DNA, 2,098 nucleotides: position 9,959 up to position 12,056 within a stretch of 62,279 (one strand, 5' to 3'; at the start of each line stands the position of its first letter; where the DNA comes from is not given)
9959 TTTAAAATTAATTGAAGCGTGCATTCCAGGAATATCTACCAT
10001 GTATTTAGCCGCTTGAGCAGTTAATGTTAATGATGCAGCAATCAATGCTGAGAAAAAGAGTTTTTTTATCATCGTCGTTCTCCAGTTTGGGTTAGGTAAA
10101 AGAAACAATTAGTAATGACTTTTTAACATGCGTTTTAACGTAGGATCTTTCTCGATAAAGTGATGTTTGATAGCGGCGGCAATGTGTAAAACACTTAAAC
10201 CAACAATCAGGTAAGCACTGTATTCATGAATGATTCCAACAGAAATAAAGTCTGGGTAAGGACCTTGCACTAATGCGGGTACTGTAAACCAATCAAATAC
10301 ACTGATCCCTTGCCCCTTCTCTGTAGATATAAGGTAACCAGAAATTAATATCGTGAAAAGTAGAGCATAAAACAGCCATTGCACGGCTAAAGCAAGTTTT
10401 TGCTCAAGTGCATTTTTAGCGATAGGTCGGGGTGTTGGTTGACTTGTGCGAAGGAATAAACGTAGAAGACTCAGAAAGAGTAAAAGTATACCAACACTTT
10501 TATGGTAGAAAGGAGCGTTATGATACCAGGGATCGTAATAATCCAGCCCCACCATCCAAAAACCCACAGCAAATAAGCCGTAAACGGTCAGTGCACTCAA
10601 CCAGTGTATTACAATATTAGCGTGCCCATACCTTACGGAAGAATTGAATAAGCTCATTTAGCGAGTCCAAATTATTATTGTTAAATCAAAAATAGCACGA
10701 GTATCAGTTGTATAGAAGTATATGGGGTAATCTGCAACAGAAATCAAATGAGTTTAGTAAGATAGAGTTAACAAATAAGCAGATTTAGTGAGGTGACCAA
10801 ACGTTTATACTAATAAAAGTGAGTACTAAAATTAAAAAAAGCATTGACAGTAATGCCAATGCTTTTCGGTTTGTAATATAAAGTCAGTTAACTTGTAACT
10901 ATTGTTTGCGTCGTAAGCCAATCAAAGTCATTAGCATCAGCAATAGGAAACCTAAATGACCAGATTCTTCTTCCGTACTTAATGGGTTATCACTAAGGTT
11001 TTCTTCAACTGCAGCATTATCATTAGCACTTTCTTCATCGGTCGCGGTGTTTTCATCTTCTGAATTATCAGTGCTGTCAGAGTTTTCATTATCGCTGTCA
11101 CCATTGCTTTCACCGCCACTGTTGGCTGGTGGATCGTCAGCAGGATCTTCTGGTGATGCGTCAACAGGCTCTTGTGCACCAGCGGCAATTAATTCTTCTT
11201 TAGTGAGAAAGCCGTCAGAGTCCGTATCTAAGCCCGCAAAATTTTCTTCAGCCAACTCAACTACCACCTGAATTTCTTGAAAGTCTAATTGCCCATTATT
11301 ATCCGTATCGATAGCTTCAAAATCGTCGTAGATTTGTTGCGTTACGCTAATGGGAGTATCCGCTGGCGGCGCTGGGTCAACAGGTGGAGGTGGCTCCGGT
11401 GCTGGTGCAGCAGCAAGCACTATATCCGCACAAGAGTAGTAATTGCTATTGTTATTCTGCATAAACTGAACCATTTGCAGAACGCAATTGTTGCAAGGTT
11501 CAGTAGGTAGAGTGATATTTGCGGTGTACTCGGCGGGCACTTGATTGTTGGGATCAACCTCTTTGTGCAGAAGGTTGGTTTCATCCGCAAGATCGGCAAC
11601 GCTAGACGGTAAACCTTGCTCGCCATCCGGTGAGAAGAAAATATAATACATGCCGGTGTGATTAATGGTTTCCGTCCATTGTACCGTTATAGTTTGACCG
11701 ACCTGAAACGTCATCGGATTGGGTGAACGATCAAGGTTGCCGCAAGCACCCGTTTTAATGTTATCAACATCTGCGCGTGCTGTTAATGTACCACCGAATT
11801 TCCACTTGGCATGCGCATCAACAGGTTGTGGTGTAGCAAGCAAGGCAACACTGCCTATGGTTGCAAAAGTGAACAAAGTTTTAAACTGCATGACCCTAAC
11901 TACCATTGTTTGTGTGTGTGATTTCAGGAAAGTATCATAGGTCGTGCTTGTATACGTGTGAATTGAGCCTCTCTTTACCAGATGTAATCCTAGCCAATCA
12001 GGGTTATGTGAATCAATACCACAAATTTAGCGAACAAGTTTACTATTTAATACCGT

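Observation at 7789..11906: Two paralogous secreted 'His-1' (histidine-brace/LPMO-like) proteins bracket a cytochrome b561-YceI pair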

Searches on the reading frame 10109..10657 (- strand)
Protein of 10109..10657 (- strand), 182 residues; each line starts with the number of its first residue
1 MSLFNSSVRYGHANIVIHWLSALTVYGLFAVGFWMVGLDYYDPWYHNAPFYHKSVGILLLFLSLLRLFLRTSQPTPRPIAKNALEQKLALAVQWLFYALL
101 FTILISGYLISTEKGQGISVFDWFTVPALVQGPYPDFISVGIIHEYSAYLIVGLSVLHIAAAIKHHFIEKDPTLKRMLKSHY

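Call 3: search_protein_families(library=pfam, proteins=[window:10109-10657:-], max_evalue=1)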
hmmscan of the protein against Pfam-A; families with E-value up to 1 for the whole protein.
window:10109-10657:- (182 aa): 3 families
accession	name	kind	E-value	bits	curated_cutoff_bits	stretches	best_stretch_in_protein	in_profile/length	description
PF01292.26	Ni_hydr_CYTB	-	3.7e-31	108.7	30.1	1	9-179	1-178/179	Prokaryotic cytochrome b561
PF11877.13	DUF3397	-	0.021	15.5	25.9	1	89-180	2-91/112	Protein of unknown function (DUF3397)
PF07331.16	TctB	-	0.27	11.9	29.1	1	22-112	4-95/137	Tripartite tricarboxylate transporter TctB family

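Call 4: search_protein_families(library=ncbifam, proteins=[window:10109-10657:-], max_evalue=1)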
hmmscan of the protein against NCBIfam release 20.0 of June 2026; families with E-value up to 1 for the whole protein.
window:10109-10657:- (182 aa): 3 families
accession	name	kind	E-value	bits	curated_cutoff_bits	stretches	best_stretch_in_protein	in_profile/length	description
NF008566.0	PRK11513.1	equivalog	1.3e-12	47.9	170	1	9-179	4-172/176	cytochrome b561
TIGR02125.1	CytB-hydogenase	equivalog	0.0055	16.2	121.5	1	88-179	116-205/212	Ni/Fe-hydrogenase, b-type cytochrome subunit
NF004918.0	PRK06274.1-4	equivalog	0.19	11.4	278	1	100-171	23-89/202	indolepyruvate oxidoreductase subunit beta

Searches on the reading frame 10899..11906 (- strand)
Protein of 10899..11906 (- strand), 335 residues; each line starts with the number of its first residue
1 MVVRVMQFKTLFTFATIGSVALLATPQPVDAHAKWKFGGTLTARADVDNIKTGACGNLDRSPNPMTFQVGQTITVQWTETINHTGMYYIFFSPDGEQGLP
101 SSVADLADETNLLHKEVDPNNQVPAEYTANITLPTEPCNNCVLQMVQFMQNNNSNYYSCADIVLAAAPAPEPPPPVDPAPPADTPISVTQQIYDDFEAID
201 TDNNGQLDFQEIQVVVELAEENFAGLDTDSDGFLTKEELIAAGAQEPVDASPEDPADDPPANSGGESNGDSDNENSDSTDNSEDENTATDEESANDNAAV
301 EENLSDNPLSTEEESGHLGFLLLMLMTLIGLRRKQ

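Call 3: search_protein_families(library=pfam, proteins=[window:10899-11906:-], max_evalue=1)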
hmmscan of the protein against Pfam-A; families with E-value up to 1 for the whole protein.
window:10899-11906:- (335 aa): 12 families
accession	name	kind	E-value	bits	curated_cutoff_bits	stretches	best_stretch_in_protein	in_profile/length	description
PF00036.39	EF-hand_1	-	1.2e-08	34.3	25.4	2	196-216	6-26/29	EF hand domain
PF03067.21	LPMO_10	-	1.3e-08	36.2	23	1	63-162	83-183/183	Lytic polysaccharide mono-oxygenase, cellulose-degrading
PF13405.12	EF-hand_6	-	2.5e-08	33.4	25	2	192-215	2-25/30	EF-hand domain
PF13202.12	EF-hand_5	-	5.1e-08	32.5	25.9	2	194-215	2-24/25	EF hand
PF13499.12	EF-hand_7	-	4.2e-05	24.3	30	2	191-213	3-25/67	EF-hand domain pair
PF20238.4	BIM1-like_dom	-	0.00011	23.1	27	1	48-169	17-126/140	Copper acquisition factor BIM1-like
PF13833.12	EF-hand_8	-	0.0018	18.4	28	1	196-215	31-50/54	EF-hand domain pair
PF23657.1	DUF7151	-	0.0044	17.4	27.2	0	199-214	26-41/46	Domain of unknown function (DUF7151)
PF10591.15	SPARC_Ca_bdg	-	0.083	13.6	22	0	220-241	57-78/113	Secreted protein acidic and rich in cysteine Ca binding region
PF18750.7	SNAD4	-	0.13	12.8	27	1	109-153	35-79/130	Secreted Novel AID/APOBEC-like Deaminase 4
PF07653.23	SH3_2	-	0.16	12.2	21.8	1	60-88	11-37/55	Variant SH3 domain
PF12763.14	EH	-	0.2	12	22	0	197-221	47-71/101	EH domain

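Call 4: search_protein_families(library=ncbifam, proteins=[window:10899-11906:-], max_evalue=1)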
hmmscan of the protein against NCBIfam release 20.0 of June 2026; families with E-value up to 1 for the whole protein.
window:10899-11906:- (335 aa): 5 families
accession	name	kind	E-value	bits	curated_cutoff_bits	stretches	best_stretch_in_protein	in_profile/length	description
NF043005.1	sce4755_fam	hypoth_equivalog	2.2e-34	118.6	75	1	28-162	5-145/146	SCE4755 family polysaccharide monooxygenase-like protein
NF041410.1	XopAW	subfamily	2.9e-07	30.5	120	1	169-297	89-208/235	XopAW family type III secretion system calcium-binding effector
NF053806.1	lanmdlnLanM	equivalog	2e-05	24.7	135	1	190-243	24-74/132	lanmodulin LanM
TIGR03501.1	GlyGly_CTERM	domain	0.0078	16.9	15.5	1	315-334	2-21/22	GlyGly-CTERM sorting domain-containing protein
NF033680.1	exonuc_ExeM-GG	exception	0.035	12.1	1300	1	305-335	854-884/884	extracellular exonuclease ExeM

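Call 5: search_solved_structures(query=window:10899-11906:-, max_evalue=10, show_alignments=3)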
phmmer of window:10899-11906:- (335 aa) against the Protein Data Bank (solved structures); distinct sequences matched with E-value up to 10: 44.
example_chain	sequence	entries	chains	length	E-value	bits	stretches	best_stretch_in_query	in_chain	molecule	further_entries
6mi5_X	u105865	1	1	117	0.0036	19.8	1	196-254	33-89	Lanmodulin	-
8fns_A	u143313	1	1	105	0.0037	19.8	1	196-254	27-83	EF-hand domain-containing protein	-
7okr_AAA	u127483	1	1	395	0.0094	18.5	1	125-183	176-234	Chitinase B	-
9y6s_9S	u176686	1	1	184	0.047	16.2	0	179-216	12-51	Centrin, putative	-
4oy7_A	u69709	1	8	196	0.047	16.2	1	39-164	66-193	Putative secreted cellulose binding protein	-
2aao_A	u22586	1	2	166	0.065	15.7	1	190-242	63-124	Calcium-dependent protein kinase, isoform AK1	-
2jnx_A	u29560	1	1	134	0.13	14.7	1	184-240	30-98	Calcium binding protein 2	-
2bl0_B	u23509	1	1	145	0.27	13.7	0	181-214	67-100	MYOSIN REGULATORY LIGHT CHAIN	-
9vhu_A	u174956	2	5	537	0.28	13.6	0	190-242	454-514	Calcium-dependent protein kinase 3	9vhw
4yn1_A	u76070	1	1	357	0.5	12.8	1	153-190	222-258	Fusolin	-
1s6i_A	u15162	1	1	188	0.5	12.8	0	190-241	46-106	Calcium-dependent protein kinase SK5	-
5g58_A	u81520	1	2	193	0.53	12.7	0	196-241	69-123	Neuron-specific calcium-binding protein hippocalcin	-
5g4p_A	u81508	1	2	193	0.54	12.7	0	196-241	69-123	Neuron-specific calcium-binding protein hippocalcin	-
3qrx_A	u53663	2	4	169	0.6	12.5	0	189-216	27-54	Centrin | Caltractin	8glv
6van_A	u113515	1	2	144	0.63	12.5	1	200-259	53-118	Caltubin, EF-hand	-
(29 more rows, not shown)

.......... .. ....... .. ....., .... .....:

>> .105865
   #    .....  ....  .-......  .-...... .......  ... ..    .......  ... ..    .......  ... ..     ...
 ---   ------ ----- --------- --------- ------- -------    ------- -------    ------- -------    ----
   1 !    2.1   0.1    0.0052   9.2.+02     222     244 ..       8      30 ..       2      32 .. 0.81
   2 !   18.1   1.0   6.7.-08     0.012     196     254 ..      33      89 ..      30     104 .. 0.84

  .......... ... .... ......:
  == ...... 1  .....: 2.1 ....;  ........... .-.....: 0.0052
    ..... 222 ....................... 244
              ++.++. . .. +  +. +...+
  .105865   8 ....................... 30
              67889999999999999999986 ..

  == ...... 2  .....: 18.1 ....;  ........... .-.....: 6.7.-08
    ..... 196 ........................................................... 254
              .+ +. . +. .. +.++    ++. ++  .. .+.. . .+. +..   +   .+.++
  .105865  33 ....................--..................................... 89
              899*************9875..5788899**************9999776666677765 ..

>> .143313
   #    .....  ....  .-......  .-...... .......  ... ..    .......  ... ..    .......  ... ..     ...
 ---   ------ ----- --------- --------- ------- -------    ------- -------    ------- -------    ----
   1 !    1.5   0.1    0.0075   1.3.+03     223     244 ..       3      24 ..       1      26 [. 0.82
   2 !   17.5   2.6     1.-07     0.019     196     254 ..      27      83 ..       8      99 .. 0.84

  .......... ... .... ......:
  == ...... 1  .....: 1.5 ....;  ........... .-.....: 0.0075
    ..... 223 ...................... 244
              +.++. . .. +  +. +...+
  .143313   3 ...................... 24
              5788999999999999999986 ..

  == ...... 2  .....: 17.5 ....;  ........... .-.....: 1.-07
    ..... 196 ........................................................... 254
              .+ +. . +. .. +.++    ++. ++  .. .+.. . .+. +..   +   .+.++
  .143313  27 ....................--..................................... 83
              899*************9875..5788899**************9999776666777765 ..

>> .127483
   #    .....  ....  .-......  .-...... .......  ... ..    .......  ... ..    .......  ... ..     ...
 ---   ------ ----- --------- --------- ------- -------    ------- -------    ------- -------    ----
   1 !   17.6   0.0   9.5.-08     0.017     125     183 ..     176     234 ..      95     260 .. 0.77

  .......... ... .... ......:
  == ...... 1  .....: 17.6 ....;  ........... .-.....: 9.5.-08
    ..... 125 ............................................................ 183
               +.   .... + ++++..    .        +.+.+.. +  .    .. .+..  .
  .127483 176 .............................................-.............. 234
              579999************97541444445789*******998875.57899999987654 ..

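Call 21: find_encoding_contigs(protein=window:10899-11906:-, flank=8000, max_places=6)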
Protein window:10899-11906:- (335 aa): no gene with exactly this product is on record in the collection.

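Call 27: find_encoding_contigs(protein=window:10899-11891:-, flank=10000, max_places=6)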
Protein window:10899-11891:- (330 aa): 1 contig read that carries it; 1 place shown.
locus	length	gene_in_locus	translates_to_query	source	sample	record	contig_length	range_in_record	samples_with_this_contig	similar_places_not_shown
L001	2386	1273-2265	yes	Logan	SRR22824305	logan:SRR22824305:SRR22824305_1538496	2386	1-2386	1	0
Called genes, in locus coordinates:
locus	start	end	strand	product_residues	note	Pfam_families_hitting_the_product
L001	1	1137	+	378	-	?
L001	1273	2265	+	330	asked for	PF03067:LPMO_10, PF13405:EF-hand_6 (faint), PF00036:EF-hand_1 (faint), PF13202:EF-hand_5 (faint)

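Call 43: find_related_loci(query=window:10899-11891:-, collection=metagenome_contigs, flank=8000)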
Query window:10899-11891:- (330 aa) in metagenome_contigs; peptide patterns used: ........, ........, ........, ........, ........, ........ (x = any residue, [..] = any of these).
65 stretches matched a pattern; 4 encode a relative of the query (tblastn E <= 1e-3); 4 distinct loci.
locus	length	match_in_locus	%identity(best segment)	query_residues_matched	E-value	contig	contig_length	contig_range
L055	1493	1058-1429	39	17-144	7e-20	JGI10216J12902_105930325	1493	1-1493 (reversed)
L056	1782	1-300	38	62-161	9e-16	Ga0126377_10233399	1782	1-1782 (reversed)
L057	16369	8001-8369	38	46-159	7e-21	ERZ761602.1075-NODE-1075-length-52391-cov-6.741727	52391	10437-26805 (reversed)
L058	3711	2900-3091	37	12-87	1e-6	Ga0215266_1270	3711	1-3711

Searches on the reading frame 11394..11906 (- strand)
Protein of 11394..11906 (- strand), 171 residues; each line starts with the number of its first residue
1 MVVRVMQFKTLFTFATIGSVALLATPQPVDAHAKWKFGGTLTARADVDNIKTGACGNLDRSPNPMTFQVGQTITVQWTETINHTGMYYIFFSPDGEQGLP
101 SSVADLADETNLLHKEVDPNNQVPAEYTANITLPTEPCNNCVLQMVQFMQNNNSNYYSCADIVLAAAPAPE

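Call 8: find_homologous_proteins(query=window:11394-11906:-, max_evalue=0.001)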
Query seq(171 aa) (171 aa): 4 proteins with E <= 0.001 among 215 candidates.
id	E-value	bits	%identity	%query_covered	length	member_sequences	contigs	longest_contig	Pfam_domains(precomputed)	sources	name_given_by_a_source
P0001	7.9e-15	73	42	72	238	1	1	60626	PF20238.5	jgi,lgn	jgi:hypothetical protein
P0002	5.4e-14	70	44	56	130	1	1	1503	PF03067.22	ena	-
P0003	5.1e-12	64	38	68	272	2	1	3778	PF03067.22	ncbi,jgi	jgi:hypothetical protein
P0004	7.6e-12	63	36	95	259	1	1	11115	PF03067.22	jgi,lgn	-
